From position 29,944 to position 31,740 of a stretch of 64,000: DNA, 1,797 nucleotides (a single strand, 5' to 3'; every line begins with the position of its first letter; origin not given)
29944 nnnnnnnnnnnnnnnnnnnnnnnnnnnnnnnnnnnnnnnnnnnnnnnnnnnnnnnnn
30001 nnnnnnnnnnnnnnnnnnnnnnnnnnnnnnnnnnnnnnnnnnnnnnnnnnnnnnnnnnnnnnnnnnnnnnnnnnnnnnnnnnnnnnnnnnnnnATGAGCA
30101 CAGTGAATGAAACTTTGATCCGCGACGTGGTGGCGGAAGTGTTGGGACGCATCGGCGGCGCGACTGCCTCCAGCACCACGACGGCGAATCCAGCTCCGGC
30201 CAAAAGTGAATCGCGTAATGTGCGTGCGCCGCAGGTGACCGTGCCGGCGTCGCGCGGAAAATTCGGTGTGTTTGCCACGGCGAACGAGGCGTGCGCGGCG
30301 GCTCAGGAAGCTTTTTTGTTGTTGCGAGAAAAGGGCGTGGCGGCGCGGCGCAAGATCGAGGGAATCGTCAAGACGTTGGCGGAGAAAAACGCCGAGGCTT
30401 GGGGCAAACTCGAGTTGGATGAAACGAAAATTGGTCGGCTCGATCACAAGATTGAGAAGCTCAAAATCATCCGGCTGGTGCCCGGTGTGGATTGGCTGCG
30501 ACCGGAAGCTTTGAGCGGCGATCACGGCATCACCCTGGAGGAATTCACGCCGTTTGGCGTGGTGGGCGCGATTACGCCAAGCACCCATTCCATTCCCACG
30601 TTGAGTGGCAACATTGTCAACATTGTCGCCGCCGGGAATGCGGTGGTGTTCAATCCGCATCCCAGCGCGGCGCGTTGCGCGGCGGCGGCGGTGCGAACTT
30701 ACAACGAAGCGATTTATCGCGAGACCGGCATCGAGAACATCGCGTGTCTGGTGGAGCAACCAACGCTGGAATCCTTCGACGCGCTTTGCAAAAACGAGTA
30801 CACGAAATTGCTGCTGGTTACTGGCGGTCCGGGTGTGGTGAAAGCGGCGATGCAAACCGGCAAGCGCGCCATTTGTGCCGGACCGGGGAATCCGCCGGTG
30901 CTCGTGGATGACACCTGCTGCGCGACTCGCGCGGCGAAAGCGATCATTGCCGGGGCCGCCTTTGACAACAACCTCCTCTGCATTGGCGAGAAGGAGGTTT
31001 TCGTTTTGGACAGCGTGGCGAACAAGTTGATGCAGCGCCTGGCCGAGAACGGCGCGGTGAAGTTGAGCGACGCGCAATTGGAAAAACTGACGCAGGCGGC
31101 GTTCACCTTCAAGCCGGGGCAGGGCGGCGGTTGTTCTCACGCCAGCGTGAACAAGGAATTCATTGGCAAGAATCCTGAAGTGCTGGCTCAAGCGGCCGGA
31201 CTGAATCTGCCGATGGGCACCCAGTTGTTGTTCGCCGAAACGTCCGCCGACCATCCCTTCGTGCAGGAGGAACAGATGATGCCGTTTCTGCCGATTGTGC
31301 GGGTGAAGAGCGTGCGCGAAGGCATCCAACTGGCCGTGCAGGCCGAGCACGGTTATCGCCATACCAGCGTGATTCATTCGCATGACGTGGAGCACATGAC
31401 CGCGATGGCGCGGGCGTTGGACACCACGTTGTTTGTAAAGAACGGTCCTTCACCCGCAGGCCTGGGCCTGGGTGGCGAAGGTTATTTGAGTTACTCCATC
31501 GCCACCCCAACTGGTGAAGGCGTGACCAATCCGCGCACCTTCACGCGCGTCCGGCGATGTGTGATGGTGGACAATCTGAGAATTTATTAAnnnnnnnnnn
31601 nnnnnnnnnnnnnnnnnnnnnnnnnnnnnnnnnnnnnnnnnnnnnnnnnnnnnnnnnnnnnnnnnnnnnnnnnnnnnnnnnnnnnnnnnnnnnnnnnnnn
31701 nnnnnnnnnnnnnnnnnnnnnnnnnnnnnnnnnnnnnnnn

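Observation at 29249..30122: HNH cassette bracketed by a diverged 32-nt duplication of the aldehyde dehydrogenase start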

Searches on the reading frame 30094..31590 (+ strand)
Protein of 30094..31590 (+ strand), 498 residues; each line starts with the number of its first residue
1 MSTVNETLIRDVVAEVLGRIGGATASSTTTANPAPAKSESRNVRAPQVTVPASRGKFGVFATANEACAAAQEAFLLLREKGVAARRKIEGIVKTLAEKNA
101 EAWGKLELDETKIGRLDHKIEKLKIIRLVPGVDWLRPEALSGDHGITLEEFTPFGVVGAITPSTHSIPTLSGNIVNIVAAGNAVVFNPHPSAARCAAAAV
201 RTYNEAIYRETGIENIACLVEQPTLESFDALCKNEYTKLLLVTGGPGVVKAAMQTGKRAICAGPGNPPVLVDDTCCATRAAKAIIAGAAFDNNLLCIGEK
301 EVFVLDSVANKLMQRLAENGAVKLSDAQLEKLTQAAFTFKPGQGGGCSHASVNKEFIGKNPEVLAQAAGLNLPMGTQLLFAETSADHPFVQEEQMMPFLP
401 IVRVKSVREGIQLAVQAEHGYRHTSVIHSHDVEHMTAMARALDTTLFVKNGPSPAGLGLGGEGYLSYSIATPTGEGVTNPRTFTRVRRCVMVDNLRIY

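Call 5: search_protein_families(library=pfam, proteins=[window:30094-31590:+], max_evalue=0.1)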
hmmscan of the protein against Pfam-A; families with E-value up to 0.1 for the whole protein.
window:30094-31590:+ (498 aa): 2 families
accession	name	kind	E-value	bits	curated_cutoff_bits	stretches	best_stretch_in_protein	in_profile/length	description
PF00171.27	Aldedh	-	3e-25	89.1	23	1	61-451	29-424/461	Aldehyde dehydrogenase family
PF14794.11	DUF4479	-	0.056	13.7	25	0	309-335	33-58/71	Domain of unknown function (DUF4479)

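Call 7: find_related_loci(query=window:30094-31590:+, collection=genome_contigs, flank=6000)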
Query window:30094-31590:+ (498 aa) in genome_contigs; peptide patterns used: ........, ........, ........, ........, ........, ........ (x = any residue, [..] = any of these).
600 stretches matched a pattern (row limit reached: there are more); 587 encode a relative of the query (tblastn E <= 1e-3); the best 80 are kept; 80 distinct loci.
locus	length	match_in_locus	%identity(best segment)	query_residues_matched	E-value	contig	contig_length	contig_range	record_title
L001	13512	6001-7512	80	1-498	0e+0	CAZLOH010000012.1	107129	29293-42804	MAG TPA_asm: uncultured Bifidobacterium sp. isolate SRP263991_co5_614 genome assembly, contig: NODE_420_length_107129_co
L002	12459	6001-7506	81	1-498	0e+0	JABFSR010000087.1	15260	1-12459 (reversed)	MAG: Verrucomicrobia bacterium isolate WB-IL-17 seq_1878, whole genome shotgun sequence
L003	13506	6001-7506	78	1-498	0e+0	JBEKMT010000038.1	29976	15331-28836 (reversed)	MAG: Verrucomicrobiota bacterium isolate SPRUCE 3 SPRUCE_3_38, whole genome shotgun sequence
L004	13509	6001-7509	81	1-498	0e+0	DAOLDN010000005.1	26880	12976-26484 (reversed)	MAG TPA_asm: Verrucomicrobiota bacterium isolate AMR_MDS_0155 NODE_341_length_26880_cov_4.988891, whole genome shotgun s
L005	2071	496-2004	81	1-498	0e+0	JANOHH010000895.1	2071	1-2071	MAG: Verrucomicrobiota bacterium isolate SOY_64_concoct_187_sub SOY_64_k141_1042897, whole genome shotgun sequence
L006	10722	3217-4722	79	1-498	0e+0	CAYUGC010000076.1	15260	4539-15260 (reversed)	MAG TPA_asm: uncultured Bifidobacteriaceae bacterium isolate binchicken_co241_251 genome assembly, contig: NODE_3788_len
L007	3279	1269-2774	79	1-498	0e+0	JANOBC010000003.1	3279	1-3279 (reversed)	MAG: Limisphaerales bacterium isolate VAR_18_metabat_238 VAR_18_k141_2358955, whole genome shotgun sequence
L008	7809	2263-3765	79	1-498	0e+0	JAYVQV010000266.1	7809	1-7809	MAG: Limisphaerales bacterium isolate GL72_UP_metabinner_105_sub GL72_UP_metabinner_105_sub_265, whole genome shotgun se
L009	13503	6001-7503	78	1-498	0e+0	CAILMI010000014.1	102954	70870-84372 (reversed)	MAG: uncultured Verrucomicrobia subdivision 3 bacterium isolate KT_bin-0898 genome assembly, contig: bin-0898:14/70, who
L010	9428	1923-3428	76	1-498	0e+0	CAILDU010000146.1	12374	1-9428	MAG: uncultured Verrucomicrobia subdivision 3 bacterium isolate VK4_bin-0324 genome assembly, contig: bin-0324:146/209,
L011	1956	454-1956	78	1-498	0e+0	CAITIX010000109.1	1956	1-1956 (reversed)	MAG: uncultured Acidobacteriia bacterium isolate VK_bin-3395 genome assembly, contig: bin-3395:109/454, whole genome sho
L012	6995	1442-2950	81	1-498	0e+0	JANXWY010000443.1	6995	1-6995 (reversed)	MAG: Verrucomicrobia bacterium isolate GL140_2_metabat_307_sub GL140_2_k141_1709043, whole genome shotgun sequence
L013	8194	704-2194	76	1-498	0e+0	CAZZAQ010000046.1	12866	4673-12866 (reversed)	MAG TPA_asm: uncultured Bifidobacterium sp. isolate SRP119689_co1_255 genome assembly, contig: NODE_7134_length_12866_co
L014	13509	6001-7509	75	1-498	0e+0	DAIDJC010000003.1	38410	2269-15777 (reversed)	MAG TPA_asm: Limisphaerales bacterium isolate clean1975 NODE_3_length_38410_cov_3.096783, whole genome shotgun sequence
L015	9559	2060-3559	78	1-498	0e+0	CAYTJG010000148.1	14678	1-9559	MAG TPA_asm: uncultured Bifidobacteriaceae bacterium isolate binchicken_co3_196 genome assembly, contig: NODE_13292_leng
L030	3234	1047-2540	76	1-498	0e+0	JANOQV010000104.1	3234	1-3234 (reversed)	MAG: Pedosphaera sp. isolate VAR_4_metabat_254_sub VAR_4_k141_1977940, whole genome shotgun sequence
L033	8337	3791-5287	76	1-498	0e+0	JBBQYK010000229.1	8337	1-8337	MAG: Verrucomicrobiota bacterium isolate Co_metawrap_2159 Cmw_2159_k141_8234917_length_8337_cov_25.0000, whole genome sh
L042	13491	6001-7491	76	1-498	0e+0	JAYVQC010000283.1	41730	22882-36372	MAG: Akkermansia sp. isolate GL72_UP_concoct_20 GL72_UP_concoct_20_282, whole genome shotgun sequence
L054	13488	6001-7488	71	1-498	0e+0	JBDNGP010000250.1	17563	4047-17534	MAG: Verrucomicrobiota bacterium isolate concoct.203.ELB k141_1087954, whole genome shotgun sequence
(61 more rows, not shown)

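Call 17: search_protein_families(library=ncbifam, proteins=[L033:2587-2925:+, L030:190-1035:+], max_evalue=0.1)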
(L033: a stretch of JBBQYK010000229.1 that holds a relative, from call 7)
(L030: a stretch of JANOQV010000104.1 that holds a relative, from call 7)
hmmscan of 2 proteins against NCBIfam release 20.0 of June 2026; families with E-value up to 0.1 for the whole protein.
L033:2587-2925:+ (113 aa): 0 families

L030:190-1035:+ (281 aa): 0 families

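Call 18: search_protein_families(library=padloc, proteins=[L033:2587-2925:+, L030:190-1035:+], max_evalue=0.1)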
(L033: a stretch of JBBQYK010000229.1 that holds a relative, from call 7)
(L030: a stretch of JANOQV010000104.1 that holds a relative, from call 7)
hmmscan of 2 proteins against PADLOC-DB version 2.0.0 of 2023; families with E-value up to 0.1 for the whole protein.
L033:2587-2925:+ (113 aa): 0 families

L030:190-1035:+ (281 aa): 3 families
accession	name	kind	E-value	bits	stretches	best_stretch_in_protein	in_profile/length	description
PDLC04920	PDC-S13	-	7.4e-114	377.9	1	7-277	4-277/286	-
PDLC04841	PDC-S04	-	1.1e-05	23.2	1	9-109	6-112/292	-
PDLC04919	PDC-S13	-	3.8e-05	21.1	1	139-258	131-248/281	-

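Call 20: search_protein_families(library=pfam, proteins=[L033:2587-2925:+, L030:190-1035:+, L054:5578-5800:+], max_evalue=0.1)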
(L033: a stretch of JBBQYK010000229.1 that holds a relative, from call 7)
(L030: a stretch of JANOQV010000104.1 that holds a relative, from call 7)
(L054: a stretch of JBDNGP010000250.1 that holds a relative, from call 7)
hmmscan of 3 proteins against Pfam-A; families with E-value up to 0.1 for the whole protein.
L033:2587-2925:+ (113 aa): 0 families

L030:190-1035:+ (281 aa): 1 family
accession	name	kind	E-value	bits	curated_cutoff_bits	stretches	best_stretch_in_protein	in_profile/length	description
PF02498.22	Bro-N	-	7.1e-15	55.8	25.6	1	17-109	1-92/96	BRO family, N-terminal domain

L054:5578-5800:+ (74 aa): 1 family
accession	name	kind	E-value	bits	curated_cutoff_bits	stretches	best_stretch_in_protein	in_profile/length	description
PF13366.12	PDDEXK_3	-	3.4e-14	53.6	22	1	13-74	2-64/117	PD-(D/E)XK nuclease superfamily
